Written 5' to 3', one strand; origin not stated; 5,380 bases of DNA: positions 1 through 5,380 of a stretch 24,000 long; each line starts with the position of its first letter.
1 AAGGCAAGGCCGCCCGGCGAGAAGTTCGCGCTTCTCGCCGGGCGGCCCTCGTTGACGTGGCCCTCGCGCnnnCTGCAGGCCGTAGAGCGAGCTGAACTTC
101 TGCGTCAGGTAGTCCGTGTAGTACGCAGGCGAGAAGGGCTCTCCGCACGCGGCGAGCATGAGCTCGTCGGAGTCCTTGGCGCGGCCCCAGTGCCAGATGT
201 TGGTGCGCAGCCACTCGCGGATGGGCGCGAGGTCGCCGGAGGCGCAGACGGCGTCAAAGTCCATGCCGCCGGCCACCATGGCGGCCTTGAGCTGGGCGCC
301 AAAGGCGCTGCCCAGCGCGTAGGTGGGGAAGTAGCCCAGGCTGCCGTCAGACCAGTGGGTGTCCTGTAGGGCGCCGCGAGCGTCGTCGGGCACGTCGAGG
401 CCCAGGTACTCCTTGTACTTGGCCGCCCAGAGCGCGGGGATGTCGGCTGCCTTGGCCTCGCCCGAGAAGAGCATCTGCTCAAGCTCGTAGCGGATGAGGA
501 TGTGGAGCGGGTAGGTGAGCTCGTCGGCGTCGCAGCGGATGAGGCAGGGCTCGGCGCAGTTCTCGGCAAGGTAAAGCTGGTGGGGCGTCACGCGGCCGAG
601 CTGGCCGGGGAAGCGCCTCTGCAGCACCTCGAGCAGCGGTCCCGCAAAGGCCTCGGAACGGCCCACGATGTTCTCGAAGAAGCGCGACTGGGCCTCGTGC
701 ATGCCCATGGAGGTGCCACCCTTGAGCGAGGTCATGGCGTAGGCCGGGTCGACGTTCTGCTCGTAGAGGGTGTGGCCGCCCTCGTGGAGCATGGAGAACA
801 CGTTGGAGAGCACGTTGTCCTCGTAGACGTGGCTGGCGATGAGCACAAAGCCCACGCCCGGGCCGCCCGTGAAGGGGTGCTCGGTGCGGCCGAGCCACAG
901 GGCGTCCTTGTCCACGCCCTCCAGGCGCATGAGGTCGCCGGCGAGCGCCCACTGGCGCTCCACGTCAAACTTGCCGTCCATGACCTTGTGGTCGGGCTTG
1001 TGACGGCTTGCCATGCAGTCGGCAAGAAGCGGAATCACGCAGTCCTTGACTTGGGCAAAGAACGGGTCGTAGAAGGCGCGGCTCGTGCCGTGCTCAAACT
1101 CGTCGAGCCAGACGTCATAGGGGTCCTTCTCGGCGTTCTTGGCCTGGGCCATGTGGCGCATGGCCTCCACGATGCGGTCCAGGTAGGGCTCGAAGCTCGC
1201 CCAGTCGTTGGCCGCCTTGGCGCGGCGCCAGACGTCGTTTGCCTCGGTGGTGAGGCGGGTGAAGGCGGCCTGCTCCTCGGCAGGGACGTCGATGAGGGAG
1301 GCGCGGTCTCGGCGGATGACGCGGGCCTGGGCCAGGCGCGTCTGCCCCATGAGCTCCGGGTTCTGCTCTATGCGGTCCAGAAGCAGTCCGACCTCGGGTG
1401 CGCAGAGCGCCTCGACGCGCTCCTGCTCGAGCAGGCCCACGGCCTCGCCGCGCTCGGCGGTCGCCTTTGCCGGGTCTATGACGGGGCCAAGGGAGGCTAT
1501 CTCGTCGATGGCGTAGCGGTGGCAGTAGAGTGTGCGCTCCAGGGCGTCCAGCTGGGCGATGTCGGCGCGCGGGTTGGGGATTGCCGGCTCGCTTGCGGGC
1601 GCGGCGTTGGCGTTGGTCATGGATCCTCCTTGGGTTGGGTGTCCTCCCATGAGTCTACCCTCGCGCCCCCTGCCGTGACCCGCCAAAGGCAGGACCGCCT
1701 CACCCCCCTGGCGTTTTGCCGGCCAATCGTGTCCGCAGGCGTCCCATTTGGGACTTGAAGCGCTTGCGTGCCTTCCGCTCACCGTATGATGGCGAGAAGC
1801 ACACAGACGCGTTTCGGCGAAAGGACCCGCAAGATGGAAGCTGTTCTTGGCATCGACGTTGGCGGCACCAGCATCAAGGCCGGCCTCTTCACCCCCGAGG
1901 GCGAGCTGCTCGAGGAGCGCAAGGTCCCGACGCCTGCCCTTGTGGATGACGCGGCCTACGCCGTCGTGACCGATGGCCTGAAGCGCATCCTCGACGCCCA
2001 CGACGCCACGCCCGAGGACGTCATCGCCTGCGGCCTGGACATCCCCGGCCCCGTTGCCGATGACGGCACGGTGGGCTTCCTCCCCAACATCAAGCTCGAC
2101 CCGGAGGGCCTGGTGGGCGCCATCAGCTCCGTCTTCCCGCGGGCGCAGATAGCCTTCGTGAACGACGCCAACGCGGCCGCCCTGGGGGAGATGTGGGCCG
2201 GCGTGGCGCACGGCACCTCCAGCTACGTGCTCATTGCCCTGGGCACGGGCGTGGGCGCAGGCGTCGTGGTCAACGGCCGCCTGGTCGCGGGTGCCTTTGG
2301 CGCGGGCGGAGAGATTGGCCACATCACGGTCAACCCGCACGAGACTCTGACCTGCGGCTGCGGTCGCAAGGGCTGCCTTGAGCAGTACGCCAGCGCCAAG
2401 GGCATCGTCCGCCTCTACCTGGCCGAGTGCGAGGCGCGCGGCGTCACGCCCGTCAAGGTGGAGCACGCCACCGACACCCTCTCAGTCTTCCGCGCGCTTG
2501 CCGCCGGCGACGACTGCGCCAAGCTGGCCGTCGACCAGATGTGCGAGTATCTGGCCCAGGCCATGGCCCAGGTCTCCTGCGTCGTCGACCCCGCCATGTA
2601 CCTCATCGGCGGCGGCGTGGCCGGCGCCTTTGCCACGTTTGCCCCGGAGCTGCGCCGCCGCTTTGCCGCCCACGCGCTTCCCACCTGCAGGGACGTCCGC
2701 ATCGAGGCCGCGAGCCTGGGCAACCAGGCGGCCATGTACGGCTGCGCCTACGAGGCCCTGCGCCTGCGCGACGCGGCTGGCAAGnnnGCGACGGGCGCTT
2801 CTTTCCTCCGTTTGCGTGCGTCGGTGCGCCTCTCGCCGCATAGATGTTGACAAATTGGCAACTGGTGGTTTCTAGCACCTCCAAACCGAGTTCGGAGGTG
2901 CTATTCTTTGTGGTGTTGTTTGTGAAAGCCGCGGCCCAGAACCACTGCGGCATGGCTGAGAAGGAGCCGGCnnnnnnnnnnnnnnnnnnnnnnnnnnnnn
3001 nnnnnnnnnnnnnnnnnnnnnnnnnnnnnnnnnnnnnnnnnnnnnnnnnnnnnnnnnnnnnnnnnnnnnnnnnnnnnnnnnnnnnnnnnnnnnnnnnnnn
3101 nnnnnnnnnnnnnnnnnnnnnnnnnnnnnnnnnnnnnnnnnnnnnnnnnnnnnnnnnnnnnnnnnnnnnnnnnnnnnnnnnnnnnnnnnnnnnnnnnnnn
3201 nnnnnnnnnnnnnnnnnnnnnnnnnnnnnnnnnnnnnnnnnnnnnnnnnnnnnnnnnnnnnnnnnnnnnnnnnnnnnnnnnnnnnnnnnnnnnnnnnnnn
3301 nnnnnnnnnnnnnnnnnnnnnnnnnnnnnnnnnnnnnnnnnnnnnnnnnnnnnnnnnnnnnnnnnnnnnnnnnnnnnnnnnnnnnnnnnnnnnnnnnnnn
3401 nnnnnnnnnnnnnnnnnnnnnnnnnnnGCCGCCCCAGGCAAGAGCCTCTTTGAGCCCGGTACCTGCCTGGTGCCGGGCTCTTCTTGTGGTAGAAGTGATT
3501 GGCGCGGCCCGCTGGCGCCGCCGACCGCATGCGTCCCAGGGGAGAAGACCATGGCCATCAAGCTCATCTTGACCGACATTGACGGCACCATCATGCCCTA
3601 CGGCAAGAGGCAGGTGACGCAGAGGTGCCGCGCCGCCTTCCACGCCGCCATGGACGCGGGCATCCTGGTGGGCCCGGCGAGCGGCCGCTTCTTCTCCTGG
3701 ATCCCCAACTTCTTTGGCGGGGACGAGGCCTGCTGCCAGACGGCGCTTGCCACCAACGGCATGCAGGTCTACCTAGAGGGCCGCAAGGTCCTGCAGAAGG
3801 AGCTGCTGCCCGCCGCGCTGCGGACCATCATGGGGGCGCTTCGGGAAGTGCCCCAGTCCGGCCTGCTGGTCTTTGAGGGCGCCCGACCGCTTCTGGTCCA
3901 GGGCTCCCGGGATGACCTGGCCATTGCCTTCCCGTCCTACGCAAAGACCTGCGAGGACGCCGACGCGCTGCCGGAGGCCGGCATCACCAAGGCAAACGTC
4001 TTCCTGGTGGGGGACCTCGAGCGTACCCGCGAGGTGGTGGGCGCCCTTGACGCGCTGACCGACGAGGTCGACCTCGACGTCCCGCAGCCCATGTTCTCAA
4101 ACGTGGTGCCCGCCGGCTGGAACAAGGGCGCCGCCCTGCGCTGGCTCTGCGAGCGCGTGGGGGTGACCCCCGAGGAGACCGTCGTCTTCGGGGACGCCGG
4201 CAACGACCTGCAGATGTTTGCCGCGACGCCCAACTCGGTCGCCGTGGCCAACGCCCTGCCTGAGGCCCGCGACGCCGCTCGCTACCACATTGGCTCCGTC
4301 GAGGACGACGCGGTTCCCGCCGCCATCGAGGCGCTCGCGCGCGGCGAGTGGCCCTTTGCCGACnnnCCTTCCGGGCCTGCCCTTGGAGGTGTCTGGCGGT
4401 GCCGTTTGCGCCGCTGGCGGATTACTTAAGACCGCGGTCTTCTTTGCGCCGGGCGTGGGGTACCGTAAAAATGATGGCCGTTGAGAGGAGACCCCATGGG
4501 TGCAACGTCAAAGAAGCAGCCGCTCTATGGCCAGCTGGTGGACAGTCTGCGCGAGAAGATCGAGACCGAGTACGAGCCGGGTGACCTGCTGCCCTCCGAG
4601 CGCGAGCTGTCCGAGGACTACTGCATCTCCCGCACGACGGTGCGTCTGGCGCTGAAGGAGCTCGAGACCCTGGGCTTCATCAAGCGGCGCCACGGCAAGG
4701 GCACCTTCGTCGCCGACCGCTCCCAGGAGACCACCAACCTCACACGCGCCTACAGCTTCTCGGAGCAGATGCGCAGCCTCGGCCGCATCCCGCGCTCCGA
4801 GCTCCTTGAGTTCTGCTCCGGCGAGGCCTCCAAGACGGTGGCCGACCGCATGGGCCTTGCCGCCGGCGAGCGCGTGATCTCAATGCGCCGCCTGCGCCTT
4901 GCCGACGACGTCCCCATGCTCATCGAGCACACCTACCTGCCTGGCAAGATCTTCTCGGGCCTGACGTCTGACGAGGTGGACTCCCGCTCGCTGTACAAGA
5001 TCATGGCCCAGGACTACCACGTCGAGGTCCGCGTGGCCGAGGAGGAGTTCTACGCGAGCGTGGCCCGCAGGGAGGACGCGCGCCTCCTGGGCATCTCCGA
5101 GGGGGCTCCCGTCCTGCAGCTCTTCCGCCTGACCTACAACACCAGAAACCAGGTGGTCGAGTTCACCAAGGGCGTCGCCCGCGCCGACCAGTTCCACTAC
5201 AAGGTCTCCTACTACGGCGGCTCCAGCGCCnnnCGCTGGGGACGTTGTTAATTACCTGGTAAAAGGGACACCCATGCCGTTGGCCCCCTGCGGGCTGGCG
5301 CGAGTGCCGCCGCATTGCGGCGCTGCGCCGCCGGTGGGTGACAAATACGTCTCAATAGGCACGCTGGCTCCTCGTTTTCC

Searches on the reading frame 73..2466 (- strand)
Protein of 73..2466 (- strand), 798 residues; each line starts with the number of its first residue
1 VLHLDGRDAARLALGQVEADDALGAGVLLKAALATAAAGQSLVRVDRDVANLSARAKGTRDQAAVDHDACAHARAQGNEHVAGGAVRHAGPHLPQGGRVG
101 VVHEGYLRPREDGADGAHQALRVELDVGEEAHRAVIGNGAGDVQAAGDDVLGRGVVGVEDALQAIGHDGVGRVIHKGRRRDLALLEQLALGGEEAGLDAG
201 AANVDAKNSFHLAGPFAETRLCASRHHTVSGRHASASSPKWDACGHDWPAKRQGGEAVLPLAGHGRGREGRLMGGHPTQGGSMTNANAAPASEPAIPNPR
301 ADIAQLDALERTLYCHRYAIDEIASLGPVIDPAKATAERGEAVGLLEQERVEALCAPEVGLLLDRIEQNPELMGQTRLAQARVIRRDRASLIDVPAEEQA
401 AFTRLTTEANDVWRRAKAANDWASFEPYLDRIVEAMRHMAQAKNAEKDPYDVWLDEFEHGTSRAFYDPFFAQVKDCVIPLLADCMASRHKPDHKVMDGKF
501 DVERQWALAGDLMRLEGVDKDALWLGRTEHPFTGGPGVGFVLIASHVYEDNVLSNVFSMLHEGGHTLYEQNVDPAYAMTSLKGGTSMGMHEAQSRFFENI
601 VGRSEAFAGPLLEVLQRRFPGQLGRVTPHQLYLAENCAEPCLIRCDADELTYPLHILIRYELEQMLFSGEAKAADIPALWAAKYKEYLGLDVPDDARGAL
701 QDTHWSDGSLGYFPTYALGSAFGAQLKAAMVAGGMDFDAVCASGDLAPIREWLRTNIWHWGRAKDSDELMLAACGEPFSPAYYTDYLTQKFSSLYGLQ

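Call 60: search_protein_families(library=pfam, proteins=[window:73-2466:-], max_evalue=0.00001)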
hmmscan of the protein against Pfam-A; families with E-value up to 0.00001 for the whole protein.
window:73-2466:- (798 aa): 1 family
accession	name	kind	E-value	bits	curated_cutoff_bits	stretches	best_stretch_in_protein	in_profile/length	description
PF02074.21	Peptidase_M32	-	9.6e-138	460.3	25.1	1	332-791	28-489/489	Carboxypeptidase Taq (M32) metallopeptidase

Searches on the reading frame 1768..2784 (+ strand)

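Call 60: search_protein_families(library=pfam, proteins=[window:1768-2784:+], max_evalue=0.00001)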
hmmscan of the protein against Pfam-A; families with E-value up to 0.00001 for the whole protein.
window:1768-2784:+ (339 aa): 2 families
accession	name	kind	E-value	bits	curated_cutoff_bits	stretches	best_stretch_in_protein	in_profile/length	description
PF00480.26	ROK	-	1.7e-60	205.5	22.9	1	27-328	2-289/294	ROK family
PF02685.22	Glucokinase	-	1.3e-06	28.1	22.1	0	30-291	4-269/314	Glucokinase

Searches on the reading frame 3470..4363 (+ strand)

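Call 60: search_protein_families(library=pfam, proteins=[window:3470-4363:+], max_evalue=0.00001)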
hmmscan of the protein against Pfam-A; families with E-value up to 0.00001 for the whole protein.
window:3470-4363:+ (298 aa): 3 families
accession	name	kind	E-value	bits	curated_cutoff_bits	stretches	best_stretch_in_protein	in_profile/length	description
PF08282.18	Hydrolase_3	-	4.9e-35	121.9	20.9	1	33-286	1-255/255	haloacid dehalogenase-like hydrolase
PF05116.19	S6PP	-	3.1e-15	56.9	20.3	1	211-265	158-212/247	Sucrose-6F-phosphate phosphohydrolase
PF00702.32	Hydrolase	-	4.1e-09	37.5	26.4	1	30-252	1-189/191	haloacid dehalogenase-like hydrolase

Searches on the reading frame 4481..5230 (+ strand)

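Call 60: search_protein_families(library=pfam, proteins=[window:4481-5230:+], max_evalue=0.00001)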
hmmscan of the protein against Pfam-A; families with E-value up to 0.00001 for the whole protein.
window:4481-5230:+ (250 aa): 2 families
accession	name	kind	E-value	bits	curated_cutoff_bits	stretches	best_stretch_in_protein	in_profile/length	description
PF07702.18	UTRA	-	1.3e-40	138.9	23.8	1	100-239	2-141/141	UTRA domain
PF00392.27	GntR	-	3e-19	68.9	27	1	15-77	1-64/64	Bacterial regulatory proteins, gntR family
